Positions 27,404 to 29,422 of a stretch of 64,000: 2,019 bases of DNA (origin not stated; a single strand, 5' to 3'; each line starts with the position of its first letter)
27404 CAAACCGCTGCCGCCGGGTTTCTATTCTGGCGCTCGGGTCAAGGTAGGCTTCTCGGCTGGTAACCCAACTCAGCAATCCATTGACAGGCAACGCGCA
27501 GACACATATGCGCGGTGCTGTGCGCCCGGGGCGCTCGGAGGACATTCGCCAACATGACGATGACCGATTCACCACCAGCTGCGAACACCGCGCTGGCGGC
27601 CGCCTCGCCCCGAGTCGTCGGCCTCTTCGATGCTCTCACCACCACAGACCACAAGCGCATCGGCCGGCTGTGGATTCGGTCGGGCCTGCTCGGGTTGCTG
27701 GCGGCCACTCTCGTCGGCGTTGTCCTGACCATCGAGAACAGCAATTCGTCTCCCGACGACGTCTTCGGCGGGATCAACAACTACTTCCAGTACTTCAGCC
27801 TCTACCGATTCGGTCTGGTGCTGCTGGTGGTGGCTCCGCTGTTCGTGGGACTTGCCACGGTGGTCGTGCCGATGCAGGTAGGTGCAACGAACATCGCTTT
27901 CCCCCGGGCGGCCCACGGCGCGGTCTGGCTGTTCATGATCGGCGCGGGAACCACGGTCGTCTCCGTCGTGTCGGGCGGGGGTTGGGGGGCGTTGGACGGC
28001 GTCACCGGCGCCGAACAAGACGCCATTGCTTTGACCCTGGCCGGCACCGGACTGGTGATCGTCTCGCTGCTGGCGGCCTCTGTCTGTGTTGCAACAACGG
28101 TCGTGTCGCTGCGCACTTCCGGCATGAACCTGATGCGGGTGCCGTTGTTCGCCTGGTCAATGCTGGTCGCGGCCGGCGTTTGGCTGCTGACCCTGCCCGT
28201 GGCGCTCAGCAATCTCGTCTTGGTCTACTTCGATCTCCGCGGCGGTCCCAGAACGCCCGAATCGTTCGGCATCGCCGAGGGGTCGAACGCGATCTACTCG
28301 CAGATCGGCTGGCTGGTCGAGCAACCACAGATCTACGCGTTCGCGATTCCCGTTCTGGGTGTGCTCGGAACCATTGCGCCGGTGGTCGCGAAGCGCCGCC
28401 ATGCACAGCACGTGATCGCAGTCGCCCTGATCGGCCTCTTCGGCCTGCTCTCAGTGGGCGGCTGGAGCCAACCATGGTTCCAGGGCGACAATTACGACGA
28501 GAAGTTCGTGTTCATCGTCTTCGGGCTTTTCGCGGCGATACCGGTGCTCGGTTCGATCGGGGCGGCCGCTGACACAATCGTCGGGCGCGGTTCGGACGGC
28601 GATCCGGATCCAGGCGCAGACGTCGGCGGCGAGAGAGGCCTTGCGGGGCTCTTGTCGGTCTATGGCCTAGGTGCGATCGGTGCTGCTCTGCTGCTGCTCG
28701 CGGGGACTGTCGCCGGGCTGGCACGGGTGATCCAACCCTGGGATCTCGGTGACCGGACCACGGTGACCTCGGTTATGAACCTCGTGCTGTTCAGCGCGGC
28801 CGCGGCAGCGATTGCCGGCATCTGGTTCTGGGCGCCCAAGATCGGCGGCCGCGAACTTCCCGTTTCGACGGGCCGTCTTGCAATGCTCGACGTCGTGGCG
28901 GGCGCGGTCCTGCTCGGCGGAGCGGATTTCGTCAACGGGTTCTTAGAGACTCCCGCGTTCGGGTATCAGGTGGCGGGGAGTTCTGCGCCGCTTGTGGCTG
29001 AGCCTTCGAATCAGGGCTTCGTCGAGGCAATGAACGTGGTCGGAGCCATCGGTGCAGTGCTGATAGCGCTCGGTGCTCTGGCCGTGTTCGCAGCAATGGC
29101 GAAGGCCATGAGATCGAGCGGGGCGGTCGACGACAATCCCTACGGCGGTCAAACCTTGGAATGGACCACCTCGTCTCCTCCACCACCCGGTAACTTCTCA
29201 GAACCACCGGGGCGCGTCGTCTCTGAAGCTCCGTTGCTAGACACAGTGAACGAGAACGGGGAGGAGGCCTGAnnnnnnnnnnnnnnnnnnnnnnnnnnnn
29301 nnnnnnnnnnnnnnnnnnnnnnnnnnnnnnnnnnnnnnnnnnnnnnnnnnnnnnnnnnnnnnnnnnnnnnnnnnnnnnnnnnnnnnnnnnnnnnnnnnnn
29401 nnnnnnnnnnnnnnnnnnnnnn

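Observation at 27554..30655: Cofactor-less shadow set of oxidase subunits I, III and IV inserted between ctaB and ctaC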

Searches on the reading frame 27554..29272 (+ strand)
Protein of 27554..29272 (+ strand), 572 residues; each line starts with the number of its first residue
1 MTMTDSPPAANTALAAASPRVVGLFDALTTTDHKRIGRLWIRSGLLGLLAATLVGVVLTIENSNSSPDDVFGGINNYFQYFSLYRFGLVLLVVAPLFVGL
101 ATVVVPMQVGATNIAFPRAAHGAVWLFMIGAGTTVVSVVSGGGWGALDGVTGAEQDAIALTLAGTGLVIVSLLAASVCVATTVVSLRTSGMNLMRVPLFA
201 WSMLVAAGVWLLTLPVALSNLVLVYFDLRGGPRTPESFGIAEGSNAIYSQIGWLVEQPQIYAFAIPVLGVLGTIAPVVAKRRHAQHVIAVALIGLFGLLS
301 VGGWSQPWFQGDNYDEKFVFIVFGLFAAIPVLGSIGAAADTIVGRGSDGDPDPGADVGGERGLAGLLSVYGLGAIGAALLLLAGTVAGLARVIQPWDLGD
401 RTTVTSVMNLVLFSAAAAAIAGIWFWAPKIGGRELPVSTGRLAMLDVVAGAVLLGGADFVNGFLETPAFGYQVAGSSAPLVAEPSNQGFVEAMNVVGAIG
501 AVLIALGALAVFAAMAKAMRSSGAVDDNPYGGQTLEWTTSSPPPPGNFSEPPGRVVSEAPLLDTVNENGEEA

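Call 8: search_protein_families(library=pfam, proteins=[window:27554-29272:+], max_evalue=0.1)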
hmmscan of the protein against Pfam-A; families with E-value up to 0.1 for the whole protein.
window:27554-29272:+ (572 aa): 1 family
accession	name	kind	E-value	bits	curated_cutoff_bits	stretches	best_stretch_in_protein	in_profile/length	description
PF00115.25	COX1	-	1e-34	120.6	34.8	1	35-502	1-435/436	Cytochrome C and Quinol oxidase polypeptide I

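Call 12: search_protein_families(library=ncbifam, proteins=[window:27554-29272:+], max_evalue=0.1)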
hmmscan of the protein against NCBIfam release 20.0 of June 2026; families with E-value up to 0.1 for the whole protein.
window:27554-29272:+ (572 aa): 5 families
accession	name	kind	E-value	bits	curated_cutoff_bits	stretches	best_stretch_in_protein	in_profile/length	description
TIGR02891.1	CtaD_CoxA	equivalog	2.8e-57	194.5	670.75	2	28-330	2-308/504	cytochrome c oxidase subunit I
NF050116.1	cyt_aa3_Actin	exception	2.6e-50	171.8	880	2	27-330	2-307/522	aa3-type cytochrome oxidase subunit I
TIGR02882.1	QoxB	equivalog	1.6e-41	142.5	1015.5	2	27-310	44-330/643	cytochrome aa3 quinol oxidase subunit I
TIGR02843.1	CyoB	equivalog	8.6e-36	123.6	1020.35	2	27-311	47-338/646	cytochrome o ubiquinol oxidase subunit I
NF011592.0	PRK15017.1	equivalog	7.5e-29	101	1271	2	27-310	48-337/663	cytochrome o ubiquinol oxidase subunit I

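Call 13: find_homologous_proteins(query=window:27554-29272:+, max_evalue=1e-10)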
Query window:27554-29272:+ (572 aa): 546 proteins with E <= 1e-10 among 8000 candidates; the best 120 are listed.
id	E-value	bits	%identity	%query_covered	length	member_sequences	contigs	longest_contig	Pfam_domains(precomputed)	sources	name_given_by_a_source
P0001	0.0e+0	1221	100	100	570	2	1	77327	PF00115.26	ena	-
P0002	0.0e+0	1096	89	100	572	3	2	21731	PF00115.26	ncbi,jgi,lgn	-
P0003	0.0e+0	1092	89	100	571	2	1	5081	PF00115.26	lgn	-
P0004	0.0e+0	1090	90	100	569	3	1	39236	PF00115.26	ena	-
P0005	0.0e+0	1075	87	100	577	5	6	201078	PF00115.26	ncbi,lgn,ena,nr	ncbi:MAG: hypothetical protein F4Y27_08400 [Acidimicrobiaceae bacterium]|nr:cbb3-type cytochrome c o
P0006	0.0e+0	1035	84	100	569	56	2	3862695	PF00115.26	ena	-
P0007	0.0e+0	1021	84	100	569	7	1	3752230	PF00115.26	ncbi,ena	-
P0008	0.0e+0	1019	83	100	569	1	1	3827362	PF00115.26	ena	-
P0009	6.6e-291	984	80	100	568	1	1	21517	PF00115.26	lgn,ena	-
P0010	2.0e-288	976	80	100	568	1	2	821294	PF00115.26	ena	-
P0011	3.6e-288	975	80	100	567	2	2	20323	PF00115.26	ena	-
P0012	4.1e-288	975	80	100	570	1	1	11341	PF00115.26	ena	-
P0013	8.6e-287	971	79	100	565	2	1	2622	PF00115.26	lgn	-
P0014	1.2e-286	970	79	100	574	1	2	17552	PF00115.26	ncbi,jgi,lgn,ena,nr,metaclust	ncbi:MAG: cbb3-type cytochrome c oxidase subunit I [Acidimicrobiaceae bacterium]|nr:cbb3-type cytoch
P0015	7.5e-286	967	80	100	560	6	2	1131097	PF00115.26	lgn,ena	-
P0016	2.6e-284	962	76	100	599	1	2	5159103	PF00115.26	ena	-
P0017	3.2e-283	959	79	100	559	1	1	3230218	PF00115.26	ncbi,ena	-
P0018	2.7e-272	923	76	100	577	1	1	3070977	PF00115.26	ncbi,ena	-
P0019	3.7e-272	922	76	100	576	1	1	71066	PF00115.26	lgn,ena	-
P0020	2.5e-270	916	77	98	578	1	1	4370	PF00115.26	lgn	-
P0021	5.9e-270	915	75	100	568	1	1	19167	PF00115.26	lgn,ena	-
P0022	7.0e-267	905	74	100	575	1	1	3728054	PF00115.26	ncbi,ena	-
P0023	2.6e-245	834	68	100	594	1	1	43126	PF00115.26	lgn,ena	-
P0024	5.4e-239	813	70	99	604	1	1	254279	PF00115.26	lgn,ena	-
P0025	6.7e-229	779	68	96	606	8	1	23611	PF00115.26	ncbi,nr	ncbi:MAG: cbb3-type cytochrome c oxidase subunit I [Acidimicrobiaceae bacterium]|nr:cbb3-type cytoch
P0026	1.3e-202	693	60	99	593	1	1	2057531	PF00115.26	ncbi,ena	-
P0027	2.1e-201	689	62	99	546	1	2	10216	PF00115.26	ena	-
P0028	1.8e-199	682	59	100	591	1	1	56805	PF00115.26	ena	-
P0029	9.2e-197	673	60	98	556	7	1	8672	PF00115.26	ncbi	-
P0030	4.0e-190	651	60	99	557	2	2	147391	PF00115.26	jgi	jgi:heme/copper-type cytochrome/quinol oxidase subunit 1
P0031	4.2e-188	645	57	100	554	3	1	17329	PF00115.26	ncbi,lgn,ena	-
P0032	1.9e-186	639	59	100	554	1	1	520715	PF00115.26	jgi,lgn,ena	-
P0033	3.4e-185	635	57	100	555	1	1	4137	PF00115.26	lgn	-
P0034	1.3e-184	633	57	100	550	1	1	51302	PF00115.26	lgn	-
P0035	2.9e-183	629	57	100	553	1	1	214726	PF00115.26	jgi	jgi:cytochrome c oxidase subunit I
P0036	4.9e-183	628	58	98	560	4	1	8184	PF00115.26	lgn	-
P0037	1.0e-182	627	55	100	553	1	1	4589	PF00115.26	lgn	-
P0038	3.0e-182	625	56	100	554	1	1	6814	PF00115.26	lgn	-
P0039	3.0e-182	625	57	100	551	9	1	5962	PF00115.26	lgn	-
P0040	8.0e-182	624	57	100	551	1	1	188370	PF00115.26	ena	-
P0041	3.1e-181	622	56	100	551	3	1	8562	PF00115.26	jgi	jgi:heme/copper-type cytochrome/quinol oxidase subunit 1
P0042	3.2e-181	622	56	98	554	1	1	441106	PF00115.26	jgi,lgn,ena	-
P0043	9.1e-181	620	56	100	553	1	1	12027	PF00115.26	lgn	-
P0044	3.1e-179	615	55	100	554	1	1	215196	PF00115.26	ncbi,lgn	ncbi:MAG: cbb3-type cytochrome c oxidase subunit I [Acidimicrobiales bacterium]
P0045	3.3e-179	615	55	100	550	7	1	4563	PF00115.26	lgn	-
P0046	6.7e-179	614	55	100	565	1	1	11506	PF00115.26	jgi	jgi:cytochrome c oxidase subunit I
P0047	1.3e-178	613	56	100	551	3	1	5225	PF00115.26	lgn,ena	-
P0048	1.6e-178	613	58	99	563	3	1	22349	PF00115.26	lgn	-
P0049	5.3e-178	611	54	100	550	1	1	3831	PF00115.26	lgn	-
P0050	7.5e-177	608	54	100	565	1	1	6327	PF00115.26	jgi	-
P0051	1.2e-176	607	55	100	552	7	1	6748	PF00115.26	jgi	jgi:heme/copper-type cytochrome/quinol oxidase subunit 1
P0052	1.5e-176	607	56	100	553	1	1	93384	PF00115.26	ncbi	-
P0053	2.6e-174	599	57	100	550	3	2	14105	PF00115.26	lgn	-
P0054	1.5e-172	593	55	99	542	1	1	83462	PF00115.26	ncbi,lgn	-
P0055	4.5e-172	592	55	100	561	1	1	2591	PF00115.26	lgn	-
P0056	5.3e-172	592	56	100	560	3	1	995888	PF00115.26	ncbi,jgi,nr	ncbi:MAG: cbb3-type cytochrome c oxidase subunit I [Acidimicrobiales bacterium]|jgi:heme/copper-type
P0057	3.2e-170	586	54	100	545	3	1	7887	PF00115.26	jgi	-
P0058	5.3e-170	585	55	99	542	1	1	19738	PF00115.26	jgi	jgi:heme/copper-type cytochrome/quinol oxidase subunit 1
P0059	3.4e-169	582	54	100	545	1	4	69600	PF00115.26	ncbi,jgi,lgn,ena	-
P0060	7.8e-168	578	54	100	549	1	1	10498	PF00115.26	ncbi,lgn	-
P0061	1.5e-166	574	54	100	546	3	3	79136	PF00115.26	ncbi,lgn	-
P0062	1.3e-165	570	53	100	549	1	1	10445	PF00115.26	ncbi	-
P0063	3.2e-165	569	55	100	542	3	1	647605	PF00115.26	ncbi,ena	-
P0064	3.8e-165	569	55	96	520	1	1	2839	PF00115.26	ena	-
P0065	5.6e-165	568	54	99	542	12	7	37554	PF00115.26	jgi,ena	jgi:heme/copper-type cytochrome/quinol oxidase subunit 1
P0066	7.8e-165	568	54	99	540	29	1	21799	PF00115.26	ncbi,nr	ncbi:MAG: hypothetical protein GWP48_15925 [Actinobacteria bacterium]|nr:hypothetical protein [Actin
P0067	3.0e-164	566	53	100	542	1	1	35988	PF00115.26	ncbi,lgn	-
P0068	4.0e-164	566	54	99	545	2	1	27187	PF00115.26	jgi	-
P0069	1.1e-163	564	53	99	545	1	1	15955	PF00115.26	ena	-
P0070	3.6e-163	562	53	100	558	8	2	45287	PF00115.26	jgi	jgi:cytochrome c oxidase subunit 1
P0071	5.1e-163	562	53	100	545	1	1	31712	PF00115.26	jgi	-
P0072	1.2e-160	554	52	100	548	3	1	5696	PF00115.26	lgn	-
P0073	8.8e-160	551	52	100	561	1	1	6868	PF00115.26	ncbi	-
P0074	9.6e-160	551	53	96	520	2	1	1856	PF00115.26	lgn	-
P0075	1.2e-159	551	54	100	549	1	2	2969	PF00115.26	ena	-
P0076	5.1e-159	549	53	100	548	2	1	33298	PF00115.26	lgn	-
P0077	1.0e-158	548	52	100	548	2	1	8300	PF00115.26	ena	-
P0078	1.9e-157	544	53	96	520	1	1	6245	PF00115.26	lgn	-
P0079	7.9e-157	541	54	96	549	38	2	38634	PF00115.26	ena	-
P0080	1.1e-156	541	53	98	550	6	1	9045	PF00115.26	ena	-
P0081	3.4e-156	539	52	100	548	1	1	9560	PF00115.26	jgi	jgi:cytochrome o ubiquinol oxidase subunit 1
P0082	9.5e-155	535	52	100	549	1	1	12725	PF00115.26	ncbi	-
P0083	9.4e-154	531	51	100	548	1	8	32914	PF00115.26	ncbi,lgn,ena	-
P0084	2.3e-153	530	51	100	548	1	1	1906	PF00115.26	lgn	-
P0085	3.5e-152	526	53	100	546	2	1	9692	PF00115.26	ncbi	-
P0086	5.8e-152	525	50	100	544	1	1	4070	PF00115.26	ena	-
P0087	2.9e-151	523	53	100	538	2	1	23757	PF00115.26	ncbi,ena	-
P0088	4.4e-151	523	50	96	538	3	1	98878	PF00115.26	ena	-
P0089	1.2e-150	521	52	100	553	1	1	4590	PF00115.26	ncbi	ncbi:MAG: cbb3-type cytochrome c oxidase subunit I [Actinomycetota bacterium]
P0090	1.4e-150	521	50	100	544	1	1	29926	PF00115.26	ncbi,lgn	ncbi:MAG: cbb3-type cytochrome c oxidase subunit I [Actinomycetota bacterium]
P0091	9.7e-150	518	49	100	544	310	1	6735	PF00115.26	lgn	-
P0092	9.7e-149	515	49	100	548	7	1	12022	PF00115.26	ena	-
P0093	1.1e-148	515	49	100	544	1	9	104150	PF00115.26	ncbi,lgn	-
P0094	2.8e-148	513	52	96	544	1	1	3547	PF00115.26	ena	-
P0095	6.8e-148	512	49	98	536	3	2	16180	PF00115.26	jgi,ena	-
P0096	7.6e-147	509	51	100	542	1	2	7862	PF00115.26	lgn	-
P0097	7.8e-147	508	51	100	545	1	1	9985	PF00115.26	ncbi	ncbi:MAG: cbb3-type cytochrome c oxidase subunit I [Actinomycetota bacterium]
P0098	1.3e-145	505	48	98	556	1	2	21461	PF00115.26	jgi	jgi:cytochrome c oxidase subunit I+III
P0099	6.2e-144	499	48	100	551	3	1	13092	PF00115.26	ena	-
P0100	2.0e-143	497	49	100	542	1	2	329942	PF00115.26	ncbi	ncbi:MAG: cbb3-type cytochrome c oxidase subunit I [Actinomycetota bacterium]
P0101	3.6e-143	496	50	100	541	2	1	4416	PF00115.26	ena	-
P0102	2.9e-142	493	49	100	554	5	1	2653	PF00115.26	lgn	-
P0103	5.1e-142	493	48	100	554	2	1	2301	PF00115.26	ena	-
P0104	1.8e-141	491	49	100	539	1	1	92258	PF00115.26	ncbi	-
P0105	4.4e-140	486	49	100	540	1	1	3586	PF00115.26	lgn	-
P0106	7.5e-140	485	47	100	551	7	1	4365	PF00115.26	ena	-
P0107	3.9e-139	483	49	98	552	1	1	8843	PF00115.26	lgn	-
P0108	2.7e-138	480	48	100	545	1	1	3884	PF00115.26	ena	-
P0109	6.9e-136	472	47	100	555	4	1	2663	PF00115.26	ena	-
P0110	9.0e-136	472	49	99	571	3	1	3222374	PF00115.26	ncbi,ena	-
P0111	1.7e-135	471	49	100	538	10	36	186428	PF00115.26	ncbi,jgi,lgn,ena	jgi:heme/copper-type cytochrome/quinol oxidase subunit 1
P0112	3.5e-135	470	50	95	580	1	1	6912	PF00115.26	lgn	-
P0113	6.4e-135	469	47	100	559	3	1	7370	PF00115.26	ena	-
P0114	8.9e-135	469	49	100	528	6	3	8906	PF00115.26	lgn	-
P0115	5.2e-134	466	48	100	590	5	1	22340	PF00115.26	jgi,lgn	-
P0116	5.2e-134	466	46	100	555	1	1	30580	PF00115.26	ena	-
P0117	2.5e-133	464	49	100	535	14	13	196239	PF00115.26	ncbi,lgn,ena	-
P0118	7.0e-133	462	48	100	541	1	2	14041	PF00115.26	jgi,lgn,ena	-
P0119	1.0e-132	462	48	100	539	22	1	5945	PF00115.26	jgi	-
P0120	2.0e-131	458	48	100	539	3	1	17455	PF00115.26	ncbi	-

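Call 18: find_encoding_contigs(protein=P0110, flank=8000, max_places=2)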
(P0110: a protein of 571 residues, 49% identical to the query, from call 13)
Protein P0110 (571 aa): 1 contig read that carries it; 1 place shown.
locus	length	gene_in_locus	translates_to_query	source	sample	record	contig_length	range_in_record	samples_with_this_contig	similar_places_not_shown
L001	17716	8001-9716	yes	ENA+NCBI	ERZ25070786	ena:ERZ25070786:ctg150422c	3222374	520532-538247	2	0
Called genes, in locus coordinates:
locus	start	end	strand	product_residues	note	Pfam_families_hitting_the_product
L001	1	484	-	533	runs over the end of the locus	PF00501:AMP-binding, PF13193:AMP-binding_C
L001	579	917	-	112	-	PF00543:P-II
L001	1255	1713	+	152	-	PF00392:GntR, PF13545:HTH_Crp_2 (faint)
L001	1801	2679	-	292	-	PF02739:5_3_exonuc_N, PF01367:5_3_exonuc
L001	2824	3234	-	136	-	PF00903:Glyoxalase, PF13468:Glyoxalase_3, PF13669:Glyoxalase_4, PF18029:Glyoxalase_6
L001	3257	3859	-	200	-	PF21176:RecR_HhH, PF01751:Toprim, PF13662:Toprim_4, PF21175:RecR_C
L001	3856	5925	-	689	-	PF05496:RuvB_N (faint), PF13177:DNA_pol3_delta2, PF13191:AAA_16 (weak), PF00004:AAA, PF13401:AAA_22 (faint), PF12169:DNA_pol3_gamma3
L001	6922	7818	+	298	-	PF01040:UbiA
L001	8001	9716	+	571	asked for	PF00115:COX1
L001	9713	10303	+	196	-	-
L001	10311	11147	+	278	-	-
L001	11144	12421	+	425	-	PF02790:COX2_TM (weak), PF00116:COX2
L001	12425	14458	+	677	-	PF00115:COX1, PF12270:Cyt_c_ox_IV (weak)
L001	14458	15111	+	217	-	PF00510:COX3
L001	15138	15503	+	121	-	PF03626:COX4_pro (weak)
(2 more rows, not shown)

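Call 19: find_encoding_contigs(protein=P0056, flank=8000, max_places=2)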
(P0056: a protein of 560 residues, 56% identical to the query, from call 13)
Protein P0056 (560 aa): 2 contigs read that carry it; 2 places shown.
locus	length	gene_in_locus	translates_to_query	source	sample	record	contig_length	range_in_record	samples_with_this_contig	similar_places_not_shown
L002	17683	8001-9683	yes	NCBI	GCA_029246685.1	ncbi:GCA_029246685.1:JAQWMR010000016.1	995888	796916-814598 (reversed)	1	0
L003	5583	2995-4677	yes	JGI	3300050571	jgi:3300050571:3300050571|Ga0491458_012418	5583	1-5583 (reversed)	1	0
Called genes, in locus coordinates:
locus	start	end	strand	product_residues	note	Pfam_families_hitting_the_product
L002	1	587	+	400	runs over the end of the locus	PF00067:p450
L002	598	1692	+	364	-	PF04909:Amidohydro_2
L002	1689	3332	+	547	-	PF00501:AMP-binding, PF13193:AMP-binding_C (weak)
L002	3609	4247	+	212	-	PF02660:G3P_acyltransf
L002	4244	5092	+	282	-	PF02645:DegV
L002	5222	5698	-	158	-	PF09438:DUF2017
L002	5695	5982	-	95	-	PF02617:ClpS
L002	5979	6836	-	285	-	PF02628:COX15-CtaA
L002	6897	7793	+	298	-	PF01040:UbiA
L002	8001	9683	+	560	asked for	PF00115:COX1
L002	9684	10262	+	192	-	-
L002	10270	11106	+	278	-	-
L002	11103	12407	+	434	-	PF02790:COX2_TM (weak), PF00116:COX2, PF00034:Cytochrom_C (faint)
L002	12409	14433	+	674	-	PF00115:COX1, PF12270:Cyt_c_ox_IV (weak)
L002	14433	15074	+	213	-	PF00510:COX3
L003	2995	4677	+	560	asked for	PF00115:COX1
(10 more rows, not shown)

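Call 20: find_encoding_contigs(protein=P0111, flank=8000, max_places=2)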
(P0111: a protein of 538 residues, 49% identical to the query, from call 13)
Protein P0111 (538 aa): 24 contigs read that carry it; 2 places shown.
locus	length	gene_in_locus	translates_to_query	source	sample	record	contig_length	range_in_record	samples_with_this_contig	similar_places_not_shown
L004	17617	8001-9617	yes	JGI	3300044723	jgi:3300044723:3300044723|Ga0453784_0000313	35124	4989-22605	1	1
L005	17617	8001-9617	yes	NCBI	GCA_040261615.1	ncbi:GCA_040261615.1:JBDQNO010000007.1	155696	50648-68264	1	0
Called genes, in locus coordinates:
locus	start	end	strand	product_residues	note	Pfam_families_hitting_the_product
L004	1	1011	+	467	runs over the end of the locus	PF01842:ACT (weak), PF00390:malic, PF03949:Malic_M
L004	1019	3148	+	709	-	PF00724:Oxidored_FMN, PF07992:Pyr_redox_2 (weak), PF00070:Pyr_redox (weak), PF01266:DAO, PF12831:FAD_oxidored (weak), PF13450:NAD_binding_8 (weak), PF07992:Pyr_redox_2, PF00070:Pyr_redox, +8 more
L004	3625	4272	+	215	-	PF02660:G3P_acyltransf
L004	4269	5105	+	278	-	PF02645:DegV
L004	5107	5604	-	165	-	PF09438:DUF2017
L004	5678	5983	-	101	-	PF02617:ClpS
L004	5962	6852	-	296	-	PF02628:COX15-CtaA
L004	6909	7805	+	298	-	PF01040:UbiA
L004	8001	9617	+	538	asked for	PF00115:COX1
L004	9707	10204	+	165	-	PF00510:COX3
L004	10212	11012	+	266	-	-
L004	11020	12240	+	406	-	PF02790:COX2_TM (weak), PF00116:COX2, PF00034:Cytochrom_C (faint)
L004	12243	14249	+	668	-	PF00115:COX1, PF12270:Cyt_c_ox_IV (weak)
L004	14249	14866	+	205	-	PF00510:COX3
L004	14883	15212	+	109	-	PF03626:COX4_pro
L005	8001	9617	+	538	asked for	PF00115:COX1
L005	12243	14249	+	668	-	PF00115:COX1, PF12270:Cyt_c_ox_IV (weak)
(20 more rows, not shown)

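Call 25: find_related_loci(query=A2, collection=genome_contigs, flank=6000)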
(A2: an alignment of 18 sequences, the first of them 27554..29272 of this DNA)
Query A2 (572 aa) in genome_contigs; peptide patterns used: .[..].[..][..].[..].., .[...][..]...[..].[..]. (x = any residue, [..] = any of these).
102 stretches matched a pattern; 74 encode a relative of the query (tblastn E <= 1e-3); 72 distinct loci.
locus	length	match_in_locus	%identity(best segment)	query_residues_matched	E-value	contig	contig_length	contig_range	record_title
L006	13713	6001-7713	89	1-571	0e+0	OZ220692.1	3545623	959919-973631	MAG: Acidimicrobiales bacterium isolate 8ffd2e9a-c1ca-4386-ab1d-9011d91eb932 genome assembly, chromosome: 1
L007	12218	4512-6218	90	1-572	0e+0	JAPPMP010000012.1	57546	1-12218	MAG: Acidimicrobiaceae bacterium isolate RHO3_bin_4 NODE_1248_length_57546_cov_13.521873, whole genome shotgun sequence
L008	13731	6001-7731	87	1-572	0e+0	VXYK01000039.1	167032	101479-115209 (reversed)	MAG: Acidimicrobiaceae bacterium isolate SB0670_bin_1 NODE_61_length_167032_cov_16.861634, whole genome shotgun sequence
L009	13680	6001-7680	81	1-572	0e+0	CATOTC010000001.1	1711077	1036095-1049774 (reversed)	MAG: uncultured Acidimicrobiales bacterium isolate 8df1c292-23c6-49f7-a3bb-af87a3525af3 genome assembly, contig: contig_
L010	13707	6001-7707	84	1-572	0e+0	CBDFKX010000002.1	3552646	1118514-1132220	MAG: Candidatus Aldehydirespiratoraceae bacterium isolate 8d6ab3e8-b734-4a82-969c-709287334e5d genome assembly, contig:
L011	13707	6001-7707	84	1-572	0e+0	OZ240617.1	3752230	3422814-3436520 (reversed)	MAG: Candidatus Aldehydirespiratoraceae bacterium isolate 0b71e67c-702b-47f2-97b2-5742d9223fe1 genome assembly, chromoso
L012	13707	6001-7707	83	1-572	0e+0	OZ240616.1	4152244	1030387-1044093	MAG: Candidatus Aldehydirespiratoraceae bacterium isolate 1f25ca57-e486-4e0f-9107-43bc41358f04 genome assembly, chromoso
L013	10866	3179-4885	84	1-572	0e+0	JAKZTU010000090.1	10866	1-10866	MAG: Acidimicrobiales bacterium isolate Langseth_MAG_00067 Langseth_MAG_00067_000000000090, whole genome shotgun sequenc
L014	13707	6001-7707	84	1-572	0e+0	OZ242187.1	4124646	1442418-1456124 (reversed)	MAG: Candidatus Aldehydirespiratoraceae bacterium isolate 61e8bfbb-40aa-4858-aaa5-c73b4985a48d genome assembly, chromoso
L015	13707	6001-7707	83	1-572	0e+0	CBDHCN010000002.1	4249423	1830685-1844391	MAG: Candidatus Aldehydirespiratoraceae bacterium isolate 1823f4bd-ece8-44b4-8147-d2e02a723a8b genome assembly, contig:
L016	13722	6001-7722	79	1-572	0e+0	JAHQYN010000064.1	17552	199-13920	MAG: Acidimicrobiia bacterium isolate 11 NODE_4170_length_17552_cov_11.3474_ID_8339, whole genome shotgun sequence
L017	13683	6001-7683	80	1-572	0e+0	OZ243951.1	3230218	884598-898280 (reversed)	MAG: Candidatus Aldehydirespiratoraceae bacterium isolate d6686e6b-c766-4219-a85b-b3fd03f9654a genome assembly, chromoso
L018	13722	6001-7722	74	1-571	0e+0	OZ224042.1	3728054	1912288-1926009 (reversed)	MAG: Acidimicrobiales bacterium isolate 5fd421f4-4967-4565-8d05-0d282dd64fa1 genome assembly, chromosome: 1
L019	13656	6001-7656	67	23-572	0e+0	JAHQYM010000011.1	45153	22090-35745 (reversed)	MAG: Acidimicrobiia bacterium isolate 10 NODE_1261_length_45153_cov_17.0397_ID_2521, whole genome shotgun sequence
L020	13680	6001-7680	80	1-572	0e+0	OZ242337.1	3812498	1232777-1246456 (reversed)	MAG: Candidatus Aldehydirespiratoraceae bacterium isolate 4e9cc62d-94a8-4610-be7f-a0f893ae6d2b genome assembly, chromoso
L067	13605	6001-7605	36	1-571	9e-64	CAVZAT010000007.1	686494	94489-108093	MAG: uncultured Microthrixaceae bacterium isolate MFD02416.bin.2.58 genome assembly, contig: contig_43393, whole genome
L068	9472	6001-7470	33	21-561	1e-55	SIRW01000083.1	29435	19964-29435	MAG: Actinobacteria bacterium isolate ZMQR.bins.8 contig083, whole genome shotgun sequence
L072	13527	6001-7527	30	1-538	1e-45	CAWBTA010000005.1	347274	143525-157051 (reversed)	MAG: uncultured Acidimicrobiales bacterium isolate MFD04651.bin.1.226 genome assembly, contig: contig_19984, whole genom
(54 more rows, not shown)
